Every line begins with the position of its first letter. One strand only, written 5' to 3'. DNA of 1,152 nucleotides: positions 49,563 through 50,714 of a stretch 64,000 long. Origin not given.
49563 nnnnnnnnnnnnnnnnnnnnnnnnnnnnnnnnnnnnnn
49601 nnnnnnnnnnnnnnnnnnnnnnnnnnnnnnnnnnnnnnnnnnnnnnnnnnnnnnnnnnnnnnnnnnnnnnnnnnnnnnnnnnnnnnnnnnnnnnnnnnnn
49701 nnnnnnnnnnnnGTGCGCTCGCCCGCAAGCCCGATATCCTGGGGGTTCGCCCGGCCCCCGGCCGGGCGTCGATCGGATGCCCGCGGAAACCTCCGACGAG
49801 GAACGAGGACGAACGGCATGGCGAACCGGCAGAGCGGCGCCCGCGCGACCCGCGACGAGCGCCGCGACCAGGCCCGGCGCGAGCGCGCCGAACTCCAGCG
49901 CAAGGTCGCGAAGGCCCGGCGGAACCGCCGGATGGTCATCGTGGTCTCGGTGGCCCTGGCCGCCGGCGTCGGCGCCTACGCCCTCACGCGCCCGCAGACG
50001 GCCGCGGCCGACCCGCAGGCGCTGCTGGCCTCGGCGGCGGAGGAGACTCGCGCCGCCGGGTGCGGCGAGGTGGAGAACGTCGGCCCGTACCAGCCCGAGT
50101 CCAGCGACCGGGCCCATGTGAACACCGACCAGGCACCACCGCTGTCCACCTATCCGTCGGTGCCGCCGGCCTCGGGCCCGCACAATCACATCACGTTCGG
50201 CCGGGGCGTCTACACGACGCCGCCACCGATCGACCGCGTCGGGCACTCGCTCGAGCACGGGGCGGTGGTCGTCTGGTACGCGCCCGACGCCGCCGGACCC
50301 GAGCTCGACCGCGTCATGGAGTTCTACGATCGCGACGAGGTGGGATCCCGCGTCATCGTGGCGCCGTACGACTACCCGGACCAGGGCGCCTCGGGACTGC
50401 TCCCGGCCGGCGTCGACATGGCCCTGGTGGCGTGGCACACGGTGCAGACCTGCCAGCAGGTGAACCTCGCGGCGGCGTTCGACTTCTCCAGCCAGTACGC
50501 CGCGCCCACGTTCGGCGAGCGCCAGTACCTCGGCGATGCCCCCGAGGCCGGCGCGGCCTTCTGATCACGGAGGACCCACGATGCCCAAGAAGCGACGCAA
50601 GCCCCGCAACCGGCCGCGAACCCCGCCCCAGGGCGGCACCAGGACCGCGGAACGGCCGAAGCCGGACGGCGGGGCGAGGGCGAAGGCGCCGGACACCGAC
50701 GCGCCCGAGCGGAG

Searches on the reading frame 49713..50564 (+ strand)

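Call 43: search_protein_families(library=pfam, proteins=[window:49713-50564:+], max_evalue=0.0001)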
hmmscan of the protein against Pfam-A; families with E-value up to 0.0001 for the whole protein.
window:49713-50564:+ (283 aa): 1 family
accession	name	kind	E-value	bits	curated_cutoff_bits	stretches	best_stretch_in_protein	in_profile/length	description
PF11303.13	DUF3105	-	2.8e-17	63.4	25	1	146-265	9-118/130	Protein of unknown function (DUF3105)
